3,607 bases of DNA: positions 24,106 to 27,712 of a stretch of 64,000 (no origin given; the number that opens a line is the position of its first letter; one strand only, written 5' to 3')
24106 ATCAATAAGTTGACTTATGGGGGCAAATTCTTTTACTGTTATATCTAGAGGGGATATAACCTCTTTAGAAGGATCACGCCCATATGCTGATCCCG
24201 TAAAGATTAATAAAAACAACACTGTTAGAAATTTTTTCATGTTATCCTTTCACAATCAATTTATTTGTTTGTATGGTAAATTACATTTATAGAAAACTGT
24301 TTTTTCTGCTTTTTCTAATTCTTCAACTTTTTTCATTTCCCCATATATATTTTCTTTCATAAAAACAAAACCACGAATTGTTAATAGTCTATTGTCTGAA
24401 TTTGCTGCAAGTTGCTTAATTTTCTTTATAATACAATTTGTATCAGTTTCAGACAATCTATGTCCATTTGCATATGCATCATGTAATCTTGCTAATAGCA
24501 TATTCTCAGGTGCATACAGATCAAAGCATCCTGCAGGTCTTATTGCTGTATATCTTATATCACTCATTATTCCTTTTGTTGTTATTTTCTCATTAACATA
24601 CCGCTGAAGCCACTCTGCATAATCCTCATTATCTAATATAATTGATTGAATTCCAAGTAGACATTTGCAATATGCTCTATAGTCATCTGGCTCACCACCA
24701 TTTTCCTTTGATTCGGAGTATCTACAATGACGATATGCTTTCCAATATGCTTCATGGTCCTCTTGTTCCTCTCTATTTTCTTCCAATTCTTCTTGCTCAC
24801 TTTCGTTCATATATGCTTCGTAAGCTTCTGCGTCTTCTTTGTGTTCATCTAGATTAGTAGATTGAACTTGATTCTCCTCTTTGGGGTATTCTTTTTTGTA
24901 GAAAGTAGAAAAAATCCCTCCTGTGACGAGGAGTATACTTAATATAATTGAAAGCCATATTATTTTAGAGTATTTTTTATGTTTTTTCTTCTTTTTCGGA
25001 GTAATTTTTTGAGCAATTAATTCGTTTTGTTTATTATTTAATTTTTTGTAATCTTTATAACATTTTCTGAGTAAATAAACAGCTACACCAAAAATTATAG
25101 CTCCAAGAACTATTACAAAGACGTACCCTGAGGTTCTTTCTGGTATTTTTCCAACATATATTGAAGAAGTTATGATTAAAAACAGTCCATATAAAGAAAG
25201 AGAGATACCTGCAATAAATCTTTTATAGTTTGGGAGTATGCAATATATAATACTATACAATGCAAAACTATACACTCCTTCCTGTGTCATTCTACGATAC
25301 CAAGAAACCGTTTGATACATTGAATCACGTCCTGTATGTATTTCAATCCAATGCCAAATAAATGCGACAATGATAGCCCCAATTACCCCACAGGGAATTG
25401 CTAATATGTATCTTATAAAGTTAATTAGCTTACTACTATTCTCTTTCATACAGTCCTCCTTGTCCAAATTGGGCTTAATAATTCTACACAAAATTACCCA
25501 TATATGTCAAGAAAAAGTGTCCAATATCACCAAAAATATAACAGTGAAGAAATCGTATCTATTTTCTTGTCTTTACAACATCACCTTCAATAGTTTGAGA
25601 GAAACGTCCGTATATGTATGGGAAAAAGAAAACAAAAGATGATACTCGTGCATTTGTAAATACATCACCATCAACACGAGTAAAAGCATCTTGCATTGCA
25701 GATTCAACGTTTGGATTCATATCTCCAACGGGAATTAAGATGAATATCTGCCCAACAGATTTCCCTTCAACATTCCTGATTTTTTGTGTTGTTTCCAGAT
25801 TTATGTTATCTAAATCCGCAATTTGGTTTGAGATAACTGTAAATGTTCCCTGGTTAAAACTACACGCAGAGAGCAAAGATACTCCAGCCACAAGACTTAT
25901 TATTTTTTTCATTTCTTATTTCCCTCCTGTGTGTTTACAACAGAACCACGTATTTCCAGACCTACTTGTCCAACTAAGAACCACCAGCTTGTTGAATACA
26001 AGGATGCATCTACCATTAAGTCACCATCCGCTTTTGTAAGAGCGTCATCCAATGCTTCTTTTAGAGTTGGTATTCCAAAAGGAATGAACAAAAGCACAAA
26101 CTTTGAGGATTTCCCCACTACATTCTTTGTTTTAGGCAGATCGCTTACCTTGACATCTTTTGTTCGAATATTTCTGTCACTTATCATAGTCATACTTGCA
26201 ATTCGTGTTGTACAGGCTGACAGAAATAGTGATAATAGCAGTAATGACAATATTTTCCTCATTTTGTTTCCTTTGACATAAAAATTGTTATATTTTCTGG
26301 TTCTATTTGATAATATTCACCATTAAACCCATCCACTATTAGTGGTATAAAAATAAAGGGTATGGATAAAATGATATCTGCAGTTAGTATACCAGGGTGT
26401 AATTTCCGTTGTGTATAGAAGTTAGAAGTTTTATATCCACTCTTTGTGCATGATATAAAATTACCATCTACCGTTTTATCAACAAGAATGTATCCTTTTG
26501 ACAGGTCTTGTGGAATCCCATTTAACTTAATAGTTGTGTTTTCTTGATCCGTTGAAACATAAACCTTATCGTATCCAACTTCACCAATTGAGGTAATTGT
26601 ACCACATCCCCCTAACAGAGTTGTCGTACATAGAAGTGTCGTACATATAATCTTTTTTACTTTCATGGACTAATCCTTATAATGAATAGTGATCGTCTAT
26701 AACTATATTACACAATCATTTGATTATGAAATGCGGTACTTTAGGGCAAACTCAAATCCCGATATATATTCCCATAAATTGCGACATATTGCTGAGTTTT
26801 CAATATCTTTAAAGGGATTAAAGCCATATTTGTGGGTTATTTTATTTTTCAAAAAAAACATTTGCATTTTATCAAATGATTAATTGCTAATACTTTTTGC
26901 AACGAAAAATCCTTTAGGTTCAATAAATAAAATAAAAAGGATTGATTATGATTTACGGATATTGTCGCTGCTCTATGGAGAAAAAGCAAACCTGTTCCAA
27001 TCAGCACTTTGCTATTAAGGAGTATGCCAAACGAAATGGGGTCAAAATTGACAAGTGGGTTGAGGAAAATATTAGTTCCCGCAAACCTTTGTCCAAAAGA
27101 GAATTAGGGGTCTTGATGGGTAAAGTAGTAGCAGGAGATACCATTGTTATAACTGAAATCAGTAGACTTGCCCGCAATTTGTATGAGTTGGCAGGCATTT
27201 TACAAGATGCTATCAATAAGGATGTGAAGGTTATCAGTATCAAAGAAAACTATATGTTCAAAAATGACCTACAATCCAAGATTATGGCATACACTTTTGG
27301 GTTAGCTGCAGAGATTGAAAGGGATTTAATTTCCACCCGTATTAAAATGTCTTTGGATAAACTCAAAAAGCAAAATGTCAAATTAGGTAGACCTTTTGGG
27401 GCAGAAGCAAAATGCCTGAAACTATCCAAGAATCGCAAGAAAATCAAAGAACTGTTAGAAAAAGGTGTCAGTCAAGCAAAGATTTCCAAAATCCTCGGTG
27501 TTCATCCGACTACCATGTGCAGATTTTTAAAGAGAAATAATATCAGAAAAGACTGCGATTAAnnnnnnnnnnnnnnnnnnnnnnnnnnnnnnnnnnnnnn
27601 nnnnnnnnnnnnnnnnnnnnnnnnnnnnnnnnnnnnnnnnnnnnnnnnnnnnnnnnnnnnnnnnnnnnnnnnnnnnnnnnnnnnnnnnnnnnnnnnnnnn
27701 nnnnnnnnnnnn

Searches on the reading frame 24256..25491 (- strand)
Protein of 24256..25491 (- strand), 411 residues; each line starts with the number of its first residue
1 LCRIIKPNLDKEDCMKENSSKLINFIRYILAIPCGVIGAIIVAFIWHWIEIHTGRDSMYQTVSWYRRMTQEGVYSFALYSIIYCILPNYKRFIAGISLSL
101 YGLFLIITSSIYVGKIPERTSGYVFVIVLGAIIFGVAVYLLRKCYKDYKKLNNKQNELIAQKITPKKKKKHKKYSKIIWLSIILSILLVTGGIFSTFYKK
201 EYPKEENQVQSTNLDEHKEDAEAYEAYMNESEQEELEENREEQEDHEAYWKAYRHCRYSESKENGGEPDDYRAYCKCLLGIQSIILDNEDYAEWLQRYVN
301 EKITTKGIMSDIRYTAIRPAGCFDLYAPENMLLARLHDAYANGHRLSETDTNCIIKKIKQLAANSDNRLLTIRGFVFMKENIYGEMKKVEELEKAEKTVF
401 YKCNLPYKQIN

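Call 5: search_protein_families(library=pfam, proteins=[window:24256-25491:-], max_evalue=0.01)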
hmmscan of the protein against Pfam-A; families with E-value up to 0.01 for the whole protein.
window:24256-25491:- (411 aa): 3 families
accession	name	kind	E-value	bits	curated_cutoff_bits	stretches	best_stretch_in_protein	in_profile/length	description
PF03616.19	Glt_symporter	-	0.002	17.3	26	0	125-200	166-242/368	Sodium/glutamate symporter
PF11368.13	DUF3169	-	0.0022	18.1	31.6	1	123-204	57-134/250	Protein of unknown function (DUF3169)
PF06365.17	CD34_antigen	-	0.0028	18.1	26.3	1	149-232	77-166/204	CD34/Podocalyxin family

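Call 7: search_protein_families(library=phrogs, proteins=[window:24256-25491:-], max_evalue=0.01)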
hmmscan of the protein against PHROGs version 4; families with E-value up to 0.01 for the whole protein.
window:24256-25491:- (411 aa): 3 families
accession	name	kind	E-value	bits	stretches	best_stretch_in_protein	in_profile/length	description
phrog_10008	-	unknown function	0.00047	20.5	1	167-253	9-99/332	-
phrog_739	-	lysis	0.0046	18.2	1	175-243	4-78/122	Rz-like spanin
phrog_11428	-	unknown function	0.0087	17.2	1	89-174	134-224/227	-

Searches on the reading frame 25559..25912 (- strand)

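Call 5: search_protein_families(library=pfam, proteins=[window:25559-25912:-], max_evalue=0.01)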
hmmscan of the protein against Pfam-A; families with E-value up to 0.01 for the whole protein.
window:25559-25912:- (117 aa): 0 families

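Call 7: search_protein_families(library=phrogs, proteins=[window:25559-25912:-], max_evalue=0.01)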
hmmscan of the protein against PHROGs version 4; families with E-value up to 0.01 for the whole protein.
window:25559-25912:- (117 aa): 1 family
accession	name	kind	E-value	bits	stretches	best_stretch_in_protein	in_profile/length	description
phrog_7441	-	unknown function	1.1e-06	29.6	1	1-115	1-108/118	-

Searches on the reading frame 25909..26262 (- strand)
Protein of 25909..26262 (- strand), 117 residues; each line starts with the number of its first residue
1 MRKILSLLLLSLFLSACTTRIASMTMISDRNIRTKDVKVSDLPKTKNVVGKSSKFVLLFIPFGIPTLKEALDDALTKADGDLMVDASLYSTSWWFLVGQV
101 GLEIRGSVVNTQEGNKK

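Call 5: search_protein_families(library=pfam, proteins=[window:25909-26262:-], max_evalue=0.01)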
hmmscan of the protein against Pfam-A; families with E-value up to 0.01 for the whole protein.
window:25909-26262:- (117 aa): 0 families

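Call 7: search_protein_families(library=phrogs, proteins=[window:25909-26262:-], max_evalue=0.01)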
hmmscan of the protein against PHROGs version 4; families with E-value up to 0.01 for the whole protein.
window:25909-26262:- (117 aa): 1 family
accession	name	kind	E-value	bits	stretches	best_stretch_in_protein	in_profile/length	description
phrog_7441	-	unknown function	1.7e-14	54.8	1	1-109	1-106/118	-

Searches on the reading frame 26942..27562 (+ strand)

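Call 5: search_protein_families(library=pfam, proteins=[window:26942-27562:+], max_evalue=0.01)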
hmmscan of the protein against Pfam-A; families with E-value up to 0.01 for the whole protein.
window:26942-27562:+ (206 aa): 4 families
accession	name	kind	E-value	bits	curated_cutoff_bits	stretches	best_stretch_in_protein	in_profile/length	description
PF00239.26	Resolvase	-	2.4e-29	102.8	23.3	1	4-146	1-144/145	Resolvase, N terminal domain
PF13936.12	HTH_38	-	4e-07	30.1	27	1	163-199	8-44/44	Helix-turn-helix domain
PF13384.12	HTH_23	-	0.00015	21.9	24.6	1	163-199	5-41/50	Homeodomain-like domain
PF13551.12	HTH_29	-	0.0027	18.2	28.1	1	165-198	1-35/64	Winged helix-turn helix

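Call 96: search_protein_families(library=ncbifam, proteins=[window:26942-27562:+], max_evalue=0.01)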
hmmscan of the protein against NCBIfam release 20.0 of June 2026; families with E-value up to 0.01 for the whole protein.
window:26942-27562:+ (206 aa): 7 families
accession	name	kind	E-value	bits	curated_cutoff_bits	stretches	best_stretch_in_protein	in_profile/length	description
NF009949.0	PRK13413.1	equivalog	4.3e-66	222.5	272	1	3-203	1-200/203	master DNA invertase Mpi family serine-type recombinase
NF041201.1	recomb_XisF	equivalog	1.2e-09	37.6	375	1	5-181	2-180/465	fdxN element excision recombinase XisF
NF033518.0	transpos_IS607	equivalog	8.5e-09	35.2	110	1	4-112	56-165/187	IS607 family transposase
NF047343.1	SCCmet_CcrB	equivalog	2.5e-06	26.4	900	1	7-137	12-147/542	cassette chromosome recombinase CcrB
NF047344.1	SCCmet_CcrA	equivalog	1.3e-05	24.6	700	1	4-145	4-146/442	cassette chromosome recombinase CcrA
NF040595.1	HTH_Cbp1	equivalog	0.00043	20.2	140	1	161-203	48-90/135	CRISPR DNA repeat-binding protein Cbp1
TIGR04323.1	SpoChoClust_1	subfamily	0.0029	17.5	55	1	18-109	18-106/122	LIC12192 family sporadic carbohydrate cluster protein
